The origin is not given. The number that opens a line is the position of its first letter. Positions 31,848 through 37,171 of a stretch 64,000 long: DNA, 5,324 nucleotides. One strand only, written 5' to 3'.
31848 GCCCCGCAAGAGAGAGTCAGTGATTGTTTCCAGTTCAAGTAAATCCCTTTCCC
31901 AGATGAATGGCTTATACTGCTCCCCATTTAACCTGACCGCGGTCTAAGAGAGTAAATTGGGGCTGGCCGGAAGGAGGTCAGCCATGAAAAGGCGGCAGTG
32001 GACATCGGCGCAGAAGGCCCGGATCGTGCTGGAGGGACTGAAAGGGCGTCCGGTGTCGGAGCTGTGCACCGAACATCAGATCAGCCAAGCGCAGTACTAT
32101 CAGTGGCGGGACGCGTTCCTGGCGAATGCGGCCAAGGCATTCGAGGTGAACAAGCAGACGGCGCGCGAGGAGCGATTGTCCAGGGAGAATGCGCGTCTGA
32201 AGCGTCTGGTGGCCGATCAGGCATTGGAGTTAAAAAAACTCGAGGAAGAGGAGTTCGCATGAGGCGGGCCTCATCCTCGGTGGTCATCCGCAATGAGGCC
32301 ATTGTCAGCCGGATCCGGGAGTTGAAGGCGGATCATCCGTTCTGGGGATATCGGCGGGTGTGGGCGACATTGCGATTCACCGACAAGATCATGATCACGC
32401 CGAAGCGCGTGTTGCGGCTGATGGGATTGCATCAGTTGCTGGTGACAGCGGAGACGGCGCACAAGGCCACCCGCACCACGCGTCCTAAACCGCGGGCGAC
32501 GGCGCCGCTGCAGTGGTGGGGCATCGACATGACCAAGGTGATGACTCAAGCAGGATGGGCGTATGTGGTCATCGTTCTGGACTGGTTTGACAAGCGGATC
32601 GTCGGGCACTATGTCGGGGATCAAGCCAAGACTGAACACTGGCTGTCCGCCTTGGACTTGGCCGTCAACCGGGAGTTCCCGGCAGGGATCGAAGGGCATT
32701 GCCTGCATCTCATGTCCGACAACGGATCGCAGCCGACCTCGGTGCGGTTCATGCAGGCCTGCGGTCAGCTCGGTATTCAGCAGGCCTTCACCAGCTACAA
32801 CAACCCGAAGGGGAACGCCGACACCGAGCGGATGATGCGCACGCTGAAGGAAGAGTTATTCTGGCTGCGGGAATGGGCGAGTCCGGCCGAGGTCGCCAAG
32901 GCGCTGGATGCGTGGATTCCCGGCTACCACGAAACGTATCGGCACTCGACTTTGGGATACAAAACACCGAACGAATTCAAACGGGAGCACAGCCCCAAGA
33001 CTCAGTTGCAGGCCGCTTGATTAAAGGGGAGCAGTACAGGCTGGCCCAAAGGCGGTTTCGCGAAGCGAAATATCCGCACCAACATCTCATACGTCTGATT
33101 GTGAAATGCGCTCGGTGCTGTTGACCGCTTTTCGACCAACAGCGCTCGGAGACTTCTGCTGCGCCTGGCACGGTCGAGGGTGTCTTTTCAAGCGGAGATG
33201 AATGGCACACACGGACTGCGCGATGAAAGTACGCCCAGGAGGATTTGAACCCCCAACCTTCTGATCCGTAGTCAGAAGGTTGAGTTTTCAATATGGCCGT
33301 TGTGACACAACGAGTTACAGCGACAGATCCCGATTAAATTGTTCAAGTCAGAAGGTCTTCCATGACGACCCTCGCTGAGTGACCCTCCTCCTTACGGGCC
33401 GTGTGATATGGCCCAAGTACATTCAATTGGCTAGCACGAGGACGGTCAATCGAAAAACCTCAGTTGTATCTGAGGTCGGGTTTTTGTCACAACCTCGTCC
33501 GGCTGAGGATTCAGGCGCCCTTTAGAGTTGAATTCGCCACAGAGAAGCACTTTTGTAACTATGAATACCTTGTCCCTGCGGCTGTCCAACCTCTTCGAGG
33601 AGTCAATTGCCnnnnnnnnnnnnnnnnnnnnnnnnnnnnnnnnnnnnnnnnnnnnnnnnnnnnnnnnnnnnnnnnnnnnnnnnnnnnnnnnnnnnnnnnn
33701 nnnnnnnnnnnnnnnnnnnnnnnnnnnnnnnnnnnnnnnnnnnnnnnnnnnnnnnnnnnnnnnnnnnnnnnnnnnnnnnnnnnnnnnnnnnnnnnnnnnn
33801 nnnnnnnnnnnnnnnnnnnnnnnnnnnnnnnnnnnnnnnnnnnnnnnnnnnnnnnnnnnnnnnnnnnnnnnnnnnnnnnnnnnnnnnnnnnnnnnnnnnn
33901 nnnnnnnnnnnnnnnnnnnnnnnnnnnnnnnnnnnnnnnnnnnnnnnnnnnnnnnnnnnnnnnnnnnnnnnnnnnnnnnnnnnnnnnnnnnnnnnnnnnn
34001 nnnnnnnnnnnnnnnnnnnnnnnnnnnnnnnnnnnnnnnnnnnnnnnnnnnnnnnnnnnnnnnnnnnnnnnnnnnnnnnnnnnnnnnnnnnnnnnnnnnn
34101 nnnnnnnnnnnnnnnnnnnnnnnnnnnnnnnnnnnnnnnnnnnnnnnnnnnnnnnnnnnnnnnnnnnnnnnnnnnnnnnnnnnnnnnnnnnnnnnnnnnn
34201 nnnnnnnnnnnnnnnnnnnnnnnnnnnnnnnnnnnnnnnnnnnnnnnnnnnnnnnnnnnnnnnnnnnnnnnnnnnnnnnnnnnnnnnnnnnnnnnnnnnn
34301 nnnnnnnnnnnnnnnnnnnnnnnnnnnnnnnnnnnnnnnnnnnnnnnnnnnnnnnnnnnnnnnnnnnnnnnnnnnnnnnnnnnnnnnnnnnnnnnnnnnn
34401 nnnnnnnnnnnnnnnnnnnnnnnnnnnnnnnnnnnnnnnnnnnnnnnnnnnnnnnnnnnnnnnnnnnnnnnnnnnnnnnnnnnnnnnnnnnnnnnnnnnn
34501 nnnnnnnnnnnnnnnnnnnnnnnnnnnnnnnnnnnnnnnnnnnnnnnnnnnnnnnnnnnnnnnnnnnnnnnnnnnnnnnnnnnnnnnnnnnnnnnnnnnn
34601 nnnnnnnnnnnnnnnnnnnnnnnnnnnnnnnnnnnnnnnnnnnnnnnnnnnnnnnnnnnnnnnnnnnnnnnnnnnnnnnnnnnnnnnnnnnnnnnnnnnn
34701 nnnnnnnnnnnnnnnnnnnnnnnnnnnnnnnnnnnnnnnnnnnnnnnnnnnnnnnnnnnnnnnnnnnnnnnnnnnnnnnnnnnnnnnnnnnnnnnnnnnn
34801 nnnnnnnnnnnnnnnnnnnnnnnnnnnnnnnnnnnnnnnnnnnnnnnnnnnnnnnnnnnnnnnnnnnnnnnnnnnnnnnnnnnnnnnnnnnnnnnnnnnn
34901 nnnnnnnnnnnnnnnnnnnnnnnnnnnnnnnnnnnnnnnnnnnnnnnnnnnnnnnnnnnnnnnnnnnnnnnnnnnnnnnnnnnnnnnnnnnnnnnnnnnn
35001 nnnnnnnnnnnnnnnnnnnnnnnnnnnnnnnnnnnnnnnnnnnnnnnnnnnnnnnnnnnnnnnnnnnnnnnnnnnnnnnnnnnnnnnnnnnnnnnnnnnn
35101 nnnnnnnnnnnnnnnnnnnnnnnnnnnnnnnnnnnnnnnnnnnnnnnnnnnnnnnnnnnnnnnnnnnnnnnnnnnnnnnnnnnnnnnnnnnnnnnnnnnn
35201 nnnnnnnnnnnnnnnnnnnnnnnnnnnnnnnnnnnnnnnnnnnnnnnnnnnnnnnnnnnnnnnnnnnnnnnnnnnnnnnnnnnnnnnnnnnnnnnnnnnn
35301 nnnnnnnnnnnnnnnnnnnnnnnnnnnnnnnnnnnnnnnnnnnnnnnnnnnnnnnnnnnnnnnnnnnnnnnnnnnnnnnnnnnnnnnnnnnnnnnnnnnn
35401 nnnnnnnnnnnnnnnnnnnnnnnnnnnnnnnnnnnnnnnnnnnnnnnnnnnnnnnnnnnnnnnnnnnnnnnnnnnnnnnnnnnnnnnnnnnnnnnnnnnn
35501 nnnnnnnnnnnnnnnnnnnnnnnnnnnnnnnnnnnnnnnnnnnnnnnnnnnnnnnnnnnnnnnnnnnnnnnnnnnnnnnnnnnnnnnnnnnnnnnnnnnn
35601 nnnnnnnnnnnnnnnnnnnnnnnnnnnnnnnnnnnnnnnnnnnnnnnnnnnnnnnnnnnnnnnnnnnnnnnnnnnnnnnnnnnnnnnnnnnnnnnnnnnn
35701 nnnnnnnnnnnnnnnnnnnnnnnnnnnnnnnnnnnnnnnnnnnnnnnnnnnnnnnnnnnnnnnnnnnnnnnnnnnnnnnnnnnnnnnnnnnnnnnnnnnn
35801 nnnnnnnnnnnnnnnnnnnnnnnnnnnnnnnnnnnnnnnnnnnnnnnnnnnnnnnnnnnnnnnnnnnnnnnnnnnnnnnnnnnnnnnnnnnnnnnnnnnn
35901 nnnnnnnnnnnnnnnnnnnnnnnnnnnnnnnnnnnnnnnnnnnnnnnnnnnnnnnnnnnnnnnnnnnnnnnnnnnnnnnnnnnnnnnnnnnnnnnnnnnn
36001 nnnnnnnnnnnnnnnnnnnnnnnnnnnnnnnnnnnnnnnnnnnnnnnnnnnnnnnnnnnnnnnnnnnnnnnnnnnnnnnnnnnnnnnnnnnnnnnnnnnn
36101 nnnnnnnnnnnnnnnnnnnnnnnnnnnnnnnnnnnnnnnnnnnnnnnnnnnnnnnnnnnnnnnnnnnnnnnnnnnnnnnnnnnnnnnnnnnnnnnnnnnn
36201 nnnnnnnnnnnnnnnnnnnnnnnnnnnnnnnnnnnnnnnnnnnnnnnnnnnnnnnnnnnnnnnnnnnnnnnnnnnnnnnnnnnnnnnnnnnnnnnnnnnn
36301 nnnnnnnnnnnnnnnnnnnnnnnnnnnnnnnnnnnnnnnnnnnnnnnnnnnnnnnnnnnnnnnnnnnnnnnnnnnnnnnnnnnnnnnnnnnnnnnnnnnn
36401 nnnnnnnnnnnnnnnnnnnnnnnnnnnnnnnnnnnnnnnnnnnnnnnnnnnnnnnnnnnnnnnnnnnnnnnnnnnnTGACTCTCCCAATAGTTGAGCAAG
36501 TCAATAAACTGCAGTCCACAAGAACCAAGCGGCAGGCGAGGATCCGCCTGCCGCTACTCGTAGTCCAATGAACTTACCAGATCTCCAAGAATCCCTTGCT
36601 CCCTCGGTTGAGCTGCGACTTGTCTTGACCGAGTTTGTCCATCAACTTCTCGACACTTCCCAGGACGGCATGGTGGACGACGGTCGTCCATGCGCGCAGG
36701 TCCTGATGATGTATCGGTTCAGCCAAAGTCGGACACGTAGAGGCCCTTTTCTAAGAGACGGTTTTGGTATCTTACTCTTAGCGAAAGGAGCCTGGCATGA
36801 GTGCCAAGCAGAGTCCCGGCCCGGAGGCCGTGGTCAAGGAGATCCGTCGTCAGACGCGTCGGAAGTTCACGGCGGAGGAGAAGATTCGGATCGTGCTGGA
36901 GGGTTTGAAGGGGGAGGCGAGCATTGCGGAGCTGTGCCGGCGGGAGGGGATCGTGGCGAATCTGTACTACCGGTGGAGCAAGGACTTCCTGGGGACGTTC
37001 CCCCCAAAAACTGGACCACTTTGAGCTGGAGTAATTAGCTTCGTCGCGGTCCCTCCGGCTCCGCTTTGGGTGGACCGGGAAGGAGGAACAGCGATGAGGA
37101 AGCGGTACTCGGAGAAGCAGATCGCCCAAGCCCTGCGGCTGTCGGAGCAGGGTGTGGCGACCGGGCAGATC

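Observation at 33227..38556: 5.2-kb islet at tRNA-Arg(ACG) bounded by an exact 50-bp direct repeat, with one T9SS-sorted cargo protein and a gutted integrase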

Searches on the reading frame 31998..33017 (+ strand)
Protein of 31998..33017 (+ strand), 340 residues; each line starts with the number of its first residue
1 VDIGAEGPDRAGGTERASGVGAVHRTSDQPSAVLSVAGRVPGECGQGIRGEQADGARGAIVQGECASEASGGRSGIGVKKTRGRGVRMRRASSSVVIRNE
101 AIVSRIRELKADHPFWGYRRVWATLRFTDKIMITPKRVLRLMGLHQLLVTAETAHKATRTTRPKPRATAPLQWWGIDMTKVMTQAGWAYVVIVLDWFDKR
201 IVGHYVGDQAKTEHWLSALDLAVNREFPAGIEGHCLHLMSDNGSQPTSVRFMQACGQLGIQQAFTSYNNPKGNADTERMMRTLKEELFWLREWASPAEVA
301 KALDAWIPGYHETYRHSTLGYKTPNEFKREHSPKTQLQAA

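Call 10: search_protein_families(library=pfam, proteins=[window:31998-33017:+], max_evalue=1)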
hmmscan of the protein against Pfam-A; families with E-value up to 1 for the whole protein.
window:31998-33017:+ (340 aa): 5 families
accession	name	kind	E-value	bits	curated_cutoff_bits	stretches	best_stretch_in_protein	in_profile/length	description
PF00665.32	rve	-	1.3e-15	58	32.6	1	168-270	2-102/102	Integrase core domain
PF13683.12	rve_3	-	6.4e-11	42.3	26.5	1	259-324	2-67/67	Integrase core domain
PF13276.12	HTH_21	-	3e-09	37.4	28.1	1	99-148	3-53/60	HTH-like domain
PF13333.12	rve_2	-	0.039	14.5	22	1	281-329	5-53/56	Integrase core domain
PF13565.12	HTH_32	-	0.13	13.2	33.7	1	94-127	27-60/73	Homeodomain-like domain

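Call 11: search_protein_families(library=ncbifam, proteins=[window:31998-33017:+], max_evalue=1)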
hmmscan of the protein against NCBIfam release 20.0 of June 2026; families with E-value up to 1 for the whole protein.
window:31998-33017:+ (340 aa): 5 families
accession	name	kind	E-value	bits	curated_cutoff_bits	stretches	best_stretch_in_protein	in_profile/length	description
NF033516.0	transpos_IS3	equivalog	9e-52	176.5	160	1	94-327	127-368/369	IS3 family transposase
NF033577.2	transpos_IS481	equivalog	2.3e-28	99.6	224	1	98-326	59-282/284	IS481 family transposase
NF006918.0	PRK09409.1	subfamily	5.8e-16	58.9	597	1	100-332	50-289/301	IS2 transposase TnpB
NF033546.1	transpos_IS21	equivalog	0.0019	17.8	160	1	250-330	204-285/294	IS21 family transposase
NF033594.2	transpos_ISNCY_2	equivalog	0.071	12.3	250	1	242-331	207-295/368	ISNCY family transposase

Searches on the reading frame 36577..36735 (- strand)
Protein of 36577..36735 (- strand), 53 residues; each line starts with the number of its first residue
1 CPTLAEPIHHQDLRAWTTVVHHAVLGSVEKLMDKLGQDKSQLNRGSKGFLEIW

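Call 10: search_protein_families(library=pfam, proteins=[window:36577-36735:-], max_evalue=1)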
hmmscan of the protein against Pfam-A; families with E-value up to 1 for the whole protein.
window:36577-36735:- (53 aa): 2 families
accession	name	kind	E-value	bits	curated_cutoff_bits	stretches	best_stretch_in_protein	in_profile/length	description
PF19361.4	DUF5937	-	0.011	15.4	27.1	1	3-25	31-53/267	Family of unknown function (DUF5937)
PF13163.11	DUF3999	-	0.042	13.5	30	1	11-52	151-191/424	Protein of unknown function (DUF3999)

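Call 11: search_protein_families(library=ncbifam, proteins=[window:36577-36735:-], max_evalue=1)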
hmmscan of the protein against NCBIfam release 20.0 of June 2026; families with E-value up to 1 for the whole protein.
window:36577-36735:- (53 aa): 0 families

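Call 12: search_protein_families(library=phrogs, proteins=[window:36577-36735:-], max_evalue=10)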
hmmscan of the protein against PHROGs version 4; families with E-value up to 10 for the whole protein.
window:36577-36735:- (53 aa): 0 families

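Call 19: search_solved_structures(query=window:36577-36735:-, max_evalue=10, show_alignments=3)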
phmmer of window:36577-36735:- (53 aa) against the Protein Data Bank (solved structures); distinct sequences matched with E-value up to 10: 0.

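Call 47: search_dna_similar(query=window:36577-36723:-, collection=phages, mode=protein, max_evalue=10, max_rows=15)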
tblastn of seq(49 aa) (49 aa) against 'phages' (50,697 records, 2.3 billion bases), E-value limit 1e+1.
Records with a match: 2; places in all: 2; records where one place covers at least 80% of the query: 0.
Best place of each record, by identity: <60% 2.
By first word of the organism name: Cyanophage 2.
By host as written in the record: Prochlorococcus sp. NATL2A 2.
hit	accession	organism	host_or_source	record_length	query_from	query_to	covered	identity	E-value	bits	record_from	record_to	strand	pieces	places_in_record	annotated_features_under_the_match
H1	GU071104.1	Cyanophage NATL2A-133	Prochlorococcus sp. NATL2A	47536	5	40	73%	41.7%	9e+0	28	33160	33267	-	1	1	predicted protein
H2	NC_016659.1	Cyanophage NATL2A-133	Prochlorococcus sp. NATL2A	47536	5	40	73%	41.7%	9e+0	28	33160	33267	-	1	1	HNH endonuclease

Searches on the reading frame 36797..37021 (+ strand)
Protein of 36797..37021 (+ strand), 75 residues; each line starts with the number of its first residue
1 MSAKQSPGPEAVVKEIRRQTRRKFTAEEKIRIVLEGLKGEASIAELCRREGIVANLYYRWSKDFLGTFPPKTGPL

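Call 10: search_protein_families(library=pfam, proteins=[window:36797-37021:+], max_evalue=1)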
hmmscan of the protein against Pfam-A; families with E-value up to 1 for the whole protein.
window:36797-37021:+ (75 aa): 4 families
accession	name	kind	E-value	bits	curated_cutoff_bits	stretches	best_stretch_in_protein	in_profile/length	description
PF01527.26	HTH_Tnp_1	-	3.6e-12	46.8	24.1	1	19-65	2-48/75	Transposase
PF04218.19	CENP-B_N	-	0.024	14.7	21.2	1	18-61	1-43/53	CENP-B N-terminal DNA-binding domain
PF13384.12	HTH_23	-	0.045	14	24.6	1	27-64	5-41/50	Homeodomain-like domain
PF01867.21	Cas_Cas1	-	0.058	13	22.3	1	13-65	116-170/283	CRISPR associated protein Cas1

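Call 11: search_protein_families(library=ncbifam, proteins=[window:36797-37021:+], max_evalue=1)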
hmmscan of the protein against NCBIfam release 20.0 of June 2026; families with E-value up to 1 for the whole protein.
window:36797-37021:+ (75 aa): 5 families
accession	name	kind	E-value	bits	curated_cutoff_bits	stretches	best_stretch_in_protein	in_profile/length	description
NF047595.1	IS66_ISRel24_TnpA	equivalog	3e-10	40.7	74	1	21-65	2-46/113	IS66-like element accessory protein TnpA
NF038385.1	IS66_access_TnpA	equivalog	6e-07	29.2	150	1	14-64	79-129/190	IS66-like element accessory protein TnpA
NF033516.0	transpos_IS3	equivalog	4.9e-05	22.7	160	1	27-64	1-38/369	IS3 family transposase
NF006928.0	PRK09413.1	subfamily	0.0035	17.8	229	1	18-64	7-53/121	IS2 repressor TnpA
NF033577.2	transpos_IS481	equivalog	0.12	11.9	224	1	29-64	2-37/284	IS481 family transposase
